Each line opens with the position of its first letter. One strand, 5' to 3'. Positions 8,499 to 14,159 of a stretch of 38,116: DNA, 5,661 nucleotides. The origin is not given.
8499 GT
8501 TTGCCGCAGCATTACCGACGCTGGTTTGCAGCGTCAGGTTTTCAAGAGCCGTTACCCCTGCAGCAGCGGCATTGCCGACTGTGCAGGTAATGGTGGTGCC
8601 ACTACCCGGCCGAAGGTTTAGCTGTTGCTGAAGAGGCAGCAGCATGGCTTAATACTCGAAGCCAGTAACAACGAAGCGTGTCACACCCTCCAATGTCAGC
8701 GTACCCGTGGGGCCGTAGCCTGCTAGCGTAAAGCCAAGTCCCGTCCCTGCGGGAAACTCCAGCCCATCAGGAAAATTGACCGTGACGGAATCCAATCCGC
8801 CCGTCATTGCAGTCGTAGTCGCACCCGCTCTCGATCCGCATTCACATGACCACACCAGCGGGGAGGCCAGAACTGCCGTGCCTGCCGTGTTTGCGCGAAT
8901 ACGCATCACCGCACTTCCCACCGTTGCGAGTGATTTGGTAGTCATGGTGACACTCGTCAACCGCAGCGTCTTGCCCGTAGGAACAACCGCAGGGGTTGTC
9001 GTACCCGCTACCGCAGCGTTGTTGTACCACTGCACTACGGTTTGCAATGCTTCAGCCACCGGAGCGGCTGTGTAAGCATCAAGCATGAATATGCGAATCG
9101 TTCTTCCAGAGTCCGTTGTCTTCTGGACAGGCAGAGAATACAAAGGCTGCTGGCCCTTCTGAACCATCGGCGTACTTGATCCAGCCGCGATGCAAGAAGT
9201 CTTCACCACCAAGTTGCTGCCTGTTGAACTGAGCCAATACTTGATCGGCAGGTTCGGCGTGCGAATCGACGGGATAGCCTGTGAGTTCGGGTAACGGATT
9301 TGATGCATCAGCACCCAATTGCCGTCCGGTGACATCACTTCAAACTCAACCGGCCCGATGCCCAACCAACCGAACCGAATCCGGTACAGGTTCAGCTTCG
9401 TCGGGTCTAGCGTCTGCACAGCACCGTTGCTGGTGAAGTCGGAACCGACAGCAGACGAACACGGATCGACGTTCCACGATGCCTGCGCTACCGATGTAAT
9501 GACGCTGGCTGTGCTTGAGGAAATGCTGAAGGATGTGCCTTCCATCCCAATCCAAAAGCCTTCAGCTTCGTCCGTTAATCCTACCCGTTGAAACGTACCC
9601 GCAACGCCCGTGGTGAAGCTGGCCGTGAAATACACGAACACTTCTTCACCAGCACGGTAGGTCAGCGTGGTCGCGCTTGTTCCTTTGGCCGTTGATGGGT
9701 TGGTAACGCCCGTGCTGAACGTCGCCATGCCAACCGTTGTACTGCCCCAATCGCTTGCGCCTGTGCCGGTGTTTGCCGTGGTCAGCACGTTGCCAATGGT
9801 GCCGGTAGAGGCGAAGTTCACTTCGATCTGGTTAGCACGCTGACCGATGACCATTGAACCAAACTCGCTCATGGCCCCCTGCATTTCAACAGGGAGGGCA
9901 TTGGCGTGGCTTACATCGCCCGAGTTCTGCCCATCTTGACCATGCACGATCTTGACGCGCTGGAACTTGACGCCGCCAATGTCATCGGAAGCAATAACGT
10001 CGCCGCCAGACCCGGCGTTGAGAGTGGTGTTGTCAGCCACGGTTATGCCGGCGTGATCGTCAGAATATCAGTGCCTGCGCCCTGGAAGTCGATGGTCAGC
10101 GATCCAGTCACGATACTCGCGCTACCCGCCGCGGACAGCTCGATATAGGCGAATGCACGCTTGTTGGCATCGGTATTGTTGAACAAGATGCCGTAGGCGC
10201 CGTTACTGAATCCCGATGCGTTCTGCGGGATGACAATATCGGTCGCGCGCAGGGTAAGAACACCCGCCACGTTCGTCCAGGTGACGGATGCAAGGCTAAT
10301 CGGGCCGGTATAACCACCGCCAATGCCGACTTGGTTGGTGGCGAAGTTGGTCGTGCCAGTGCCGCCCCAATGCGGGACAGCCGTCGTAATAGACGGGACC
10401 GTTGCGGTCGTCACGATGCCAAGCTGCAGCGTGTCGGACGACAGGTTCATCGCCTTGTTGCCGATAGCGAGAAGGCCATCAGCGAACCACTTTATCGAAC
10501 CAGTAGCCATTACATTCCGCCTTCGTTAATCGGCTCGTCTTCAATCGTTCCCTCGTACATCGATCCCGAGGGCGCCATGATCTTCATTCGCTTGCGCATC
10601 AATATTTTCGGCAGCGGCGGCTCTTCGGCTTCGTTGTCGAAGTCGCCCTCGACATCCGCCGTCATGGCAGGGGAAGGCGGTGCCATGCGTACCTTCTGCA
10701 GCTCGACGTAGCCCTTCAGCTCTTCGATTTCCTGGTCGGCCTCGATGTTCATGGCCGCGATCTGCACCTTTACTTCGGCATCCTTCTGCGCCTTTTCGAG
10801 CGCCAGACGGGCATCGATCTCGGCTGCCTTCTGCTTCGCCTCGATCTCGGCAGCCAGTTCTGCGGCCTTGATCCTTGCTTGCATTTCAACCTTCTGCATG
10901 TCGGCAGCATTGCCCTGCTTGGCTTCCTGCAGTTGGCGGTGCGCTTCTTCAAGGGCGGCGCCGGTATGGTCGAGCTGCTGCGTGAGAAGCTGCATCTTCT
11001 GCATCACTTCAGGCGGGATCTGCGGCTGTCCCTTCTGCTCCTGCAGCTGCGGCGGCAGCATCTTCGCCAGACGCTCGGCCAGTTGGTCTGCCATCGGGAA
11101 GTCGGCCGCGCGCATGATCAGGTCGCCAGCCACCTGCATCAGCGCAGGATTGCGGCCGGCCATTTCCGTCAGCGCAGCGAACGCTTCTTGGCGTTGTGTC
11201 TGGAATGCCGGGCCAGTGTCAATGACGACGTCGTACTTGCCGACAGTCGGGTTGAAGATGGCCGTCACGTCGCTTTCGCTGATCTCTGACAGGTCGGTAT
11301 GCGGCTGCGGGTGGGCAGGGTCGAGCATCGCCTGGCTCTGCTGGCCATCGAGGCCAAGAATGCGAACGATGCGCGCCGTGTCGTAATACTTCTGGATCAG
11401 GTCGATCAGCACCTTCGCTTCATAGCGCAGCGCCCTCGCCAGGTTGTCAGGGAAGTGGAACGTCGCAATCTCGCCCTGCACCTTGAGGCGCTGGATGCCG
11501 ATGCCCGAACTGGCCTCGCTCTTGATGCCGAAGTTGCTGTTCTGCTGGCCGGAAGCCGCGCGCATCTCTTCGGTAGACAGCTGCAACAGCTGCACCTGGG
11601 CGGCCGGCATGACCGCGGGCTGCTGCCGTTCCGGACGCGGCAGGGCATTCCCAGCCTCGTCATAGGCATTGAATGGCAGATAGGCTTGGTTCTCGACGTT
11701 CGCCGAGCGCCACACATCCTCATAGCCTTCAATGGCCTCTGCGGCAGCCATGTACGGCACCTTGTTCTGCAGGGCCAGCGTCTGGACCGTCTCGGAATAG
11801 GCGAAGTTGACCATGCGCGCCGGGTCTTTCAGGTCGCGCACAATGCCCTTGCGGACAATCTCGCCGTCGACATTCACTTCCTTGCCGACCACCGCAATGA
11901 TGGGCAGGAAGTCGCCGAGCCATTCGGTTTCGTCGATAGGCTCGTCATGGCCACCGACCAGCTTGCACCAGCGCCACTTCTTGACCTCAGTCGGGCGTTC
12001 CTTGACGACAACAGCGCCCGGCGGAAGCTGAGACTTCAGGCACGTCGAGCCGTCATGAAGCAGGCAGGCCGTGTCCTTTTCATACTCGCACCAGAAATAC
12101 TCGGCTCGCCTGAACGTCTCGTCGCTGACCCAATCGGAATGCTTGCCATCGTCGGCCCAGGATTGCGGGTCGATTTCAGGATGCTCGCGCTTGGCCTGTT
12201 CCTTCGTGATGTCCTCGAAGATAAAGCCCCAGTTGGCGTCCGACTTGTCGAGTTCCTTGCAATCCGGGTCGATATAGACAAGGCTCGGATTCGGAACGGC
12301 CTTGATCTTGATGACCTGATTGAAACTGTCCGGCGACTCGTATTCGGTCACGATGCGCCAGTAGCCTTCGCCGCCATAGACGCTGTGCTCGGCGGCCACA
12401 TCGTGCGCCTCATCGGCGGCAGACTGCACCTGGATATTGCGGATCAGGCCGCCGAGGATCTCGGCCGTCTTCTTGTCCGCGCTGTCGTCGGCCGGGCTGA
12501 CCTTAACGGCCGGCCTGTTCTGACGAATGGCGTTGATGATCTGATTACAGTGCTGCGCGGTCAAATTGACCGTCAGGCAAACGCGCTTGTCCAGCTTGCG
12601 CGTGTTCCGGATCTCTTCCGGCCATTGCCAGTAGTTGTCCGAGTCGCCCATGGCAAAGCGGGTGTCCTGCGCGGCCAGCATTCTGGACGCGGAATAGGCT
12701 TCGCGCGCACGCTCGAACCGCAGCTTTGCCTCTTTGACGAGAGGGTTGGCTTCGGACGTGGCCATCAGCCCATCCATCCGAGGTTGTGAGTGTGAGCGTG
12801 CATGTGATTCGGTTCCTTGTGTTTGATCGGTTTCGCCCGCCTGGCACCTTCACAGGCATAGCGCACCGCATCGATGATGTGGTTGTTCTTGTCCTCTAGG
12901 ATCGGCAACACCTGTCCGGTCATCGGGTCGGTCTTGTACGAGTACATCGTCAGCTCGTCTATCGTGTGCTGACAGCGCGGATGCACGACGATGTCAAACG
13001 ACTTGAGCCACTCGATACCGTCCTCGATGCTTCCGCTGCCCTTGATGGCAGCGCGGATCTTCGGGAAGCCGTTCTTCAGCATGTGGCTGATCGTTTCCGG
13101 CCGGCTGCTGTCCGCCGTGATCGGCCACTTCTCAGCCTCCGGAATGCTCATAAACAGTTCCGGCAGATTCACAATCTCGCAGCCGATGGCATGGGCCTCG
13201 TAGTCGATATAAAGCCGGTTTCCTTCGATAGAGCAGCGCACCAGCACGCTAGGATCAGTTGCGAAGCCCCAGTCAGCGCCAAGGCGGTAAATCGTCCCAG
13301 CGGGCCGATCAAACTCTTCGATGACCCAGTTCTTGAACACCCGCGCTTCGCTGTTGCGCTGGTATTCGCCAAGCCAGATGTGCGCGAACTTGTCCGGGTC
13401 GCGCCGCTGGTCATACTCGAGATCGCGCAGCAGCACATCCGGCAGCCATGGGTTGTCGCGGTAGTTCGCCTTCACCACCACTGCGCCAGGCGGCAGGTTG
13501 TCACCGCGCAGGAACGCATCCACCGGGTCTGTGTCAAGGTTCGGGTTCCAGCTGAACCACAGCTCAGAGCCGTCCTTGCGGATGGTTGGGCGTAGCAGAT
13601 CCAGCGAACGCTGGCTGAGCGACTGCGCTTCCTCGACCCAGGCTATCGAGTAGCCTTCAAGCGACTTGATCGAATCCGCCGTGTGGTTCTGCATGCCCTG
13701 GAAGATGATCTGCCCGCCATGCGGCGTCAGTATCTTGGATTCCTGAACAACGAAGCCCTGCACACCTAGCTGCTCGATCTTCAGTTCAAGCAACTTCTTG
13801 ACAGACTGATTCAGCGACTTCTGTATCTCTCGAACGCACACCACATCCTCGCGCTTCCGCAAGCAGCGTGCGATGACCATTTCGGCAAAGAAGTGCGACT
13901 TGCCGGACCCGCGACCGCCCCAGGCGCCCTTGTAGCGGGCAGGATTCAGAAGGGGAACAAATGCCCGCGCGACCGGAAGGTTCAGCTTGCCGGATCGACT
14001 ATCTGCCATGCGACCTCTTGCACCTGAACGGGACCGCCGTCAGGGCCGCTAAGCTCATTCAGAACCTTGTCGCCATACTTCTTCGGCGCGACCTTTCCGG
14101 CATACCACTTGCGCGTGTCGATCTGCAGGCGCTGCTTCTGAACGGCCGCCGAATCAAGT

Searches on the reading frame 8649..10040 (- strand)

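Call 52: search_protein_families(library=phrogs, max_evalue=0.00001, proteins=[window:8649-10040:-])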
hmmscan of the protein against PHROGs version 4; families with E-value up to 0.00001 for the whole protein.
window:8649-10040:- (463 aa): 2 families
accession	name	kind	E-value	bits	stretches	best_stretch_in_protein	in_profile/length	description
phrog_1645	-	head and packaging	3e-27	96.5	1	82-315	72-301/440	virion structural protein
phrog_5838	-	head and packaging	9.5e-10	37.9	1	175-349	562-727/1106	virion structural protein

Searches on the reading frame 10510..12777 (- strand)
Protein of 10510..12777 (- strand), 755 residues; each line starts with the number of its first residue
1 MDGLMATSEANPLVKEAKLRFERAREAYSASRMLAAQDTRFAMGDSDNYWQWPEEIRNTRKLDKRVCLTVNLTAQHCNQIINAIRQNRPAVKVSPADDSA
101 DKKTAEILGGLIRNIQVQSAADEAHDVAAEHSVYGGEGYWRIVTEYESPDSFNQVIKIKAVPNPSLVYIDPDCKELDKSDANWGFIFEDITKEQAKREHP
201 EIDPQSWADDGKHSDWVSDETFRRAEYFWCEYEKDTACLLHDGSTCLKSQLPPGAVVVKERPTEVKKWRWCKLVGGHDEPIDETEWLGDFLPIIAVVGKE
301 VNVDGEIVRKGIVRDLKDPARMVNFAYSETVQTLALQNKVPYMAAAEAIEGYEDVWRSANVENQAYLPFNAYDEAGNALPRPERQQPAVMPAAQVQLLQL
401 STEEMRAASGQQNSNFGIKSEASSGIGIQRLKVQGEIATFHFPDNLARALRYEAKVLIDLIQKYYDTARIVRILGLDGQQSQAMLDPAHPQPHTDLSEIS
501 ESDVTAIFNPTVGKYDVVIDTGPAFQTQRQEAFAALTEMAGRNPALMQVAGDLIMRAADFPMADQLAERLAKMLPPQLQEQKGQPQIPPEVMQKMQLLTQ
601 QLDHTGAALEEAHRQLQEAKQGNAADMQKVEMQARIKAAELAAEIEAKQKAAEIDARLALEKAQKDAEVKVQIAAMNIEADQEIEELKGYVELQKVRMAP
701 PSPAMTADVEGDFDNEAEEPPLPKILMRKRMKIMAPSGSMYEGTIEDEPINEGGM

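Call 52: search_protein_families(library=phrogs, max_evalue=0.00001, proteins=[window:10510-12777:-])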
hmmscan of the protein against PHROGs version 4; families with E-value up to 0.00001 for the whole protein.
window:10510-12777:- (755 aa): 2 families
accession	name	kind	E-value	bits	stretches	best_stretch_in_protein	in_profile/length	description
phrog_156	-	head and packaging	9e-124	415.3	1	10-696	8-663/681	portal protein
phrog_14911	-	unknown function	1.6e-34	120.6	1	21-384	14-389/404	-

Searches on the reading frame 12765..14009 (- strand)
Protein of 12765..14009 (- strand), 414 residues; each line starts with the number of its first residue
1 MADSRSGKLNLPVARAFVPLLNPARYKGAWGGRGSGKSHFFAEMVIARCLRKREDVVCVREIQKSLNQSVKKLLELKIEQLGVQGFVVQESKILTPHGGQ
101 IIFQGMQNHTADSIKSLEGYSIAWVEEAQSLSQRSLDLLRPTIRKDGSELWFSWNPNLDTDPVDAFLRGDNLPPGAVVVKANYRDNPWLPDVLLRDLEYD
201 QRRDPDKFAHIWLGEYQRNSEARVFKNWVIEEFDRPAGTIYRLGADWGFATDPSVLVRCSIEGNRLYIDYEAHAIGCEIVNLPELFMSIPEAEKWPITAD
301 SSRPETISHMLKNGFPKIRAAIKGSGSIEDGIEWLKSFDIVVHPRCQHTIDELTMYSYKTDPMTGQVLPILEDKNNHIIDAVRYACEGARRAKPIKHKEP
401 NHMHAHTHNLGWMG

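Call 52: search_protein_families(library=phrogs, max_evalue=0.00001, proteins=[window:12765-14009:-])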
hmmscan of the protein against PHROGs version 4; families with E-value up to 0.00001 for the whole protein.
window:12765-14009:- (414 aa): 7 families
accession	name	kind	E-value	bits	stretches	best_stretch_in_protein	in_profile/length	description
phrog_3717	-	head and packaging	2.9e-57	195.2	1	23-260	22-271/277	terminase large subunit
phrog_2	-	head and packaging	1.1e-49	170.9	1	20-396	275-597/807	terminase large subunit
phrog_6672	-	head and packaging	2.3e-38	132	1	286-399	26-139/145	terminase large subunit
phrog_5653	-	head and packaging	3e-33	116.2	1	225-393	11-184/199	terminase large subunit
phrog_18557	-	head and packaging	1.4e-07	32.6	1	319-393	2-77/88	terminase large subunit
phrog_979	-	head and packaging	2.4e-07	30.8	1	31-159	173-307/642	terminase large subunit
phrog_8711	-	head and packaging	1.9e-06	28.8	1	25-84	26-86/89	terminase large subunit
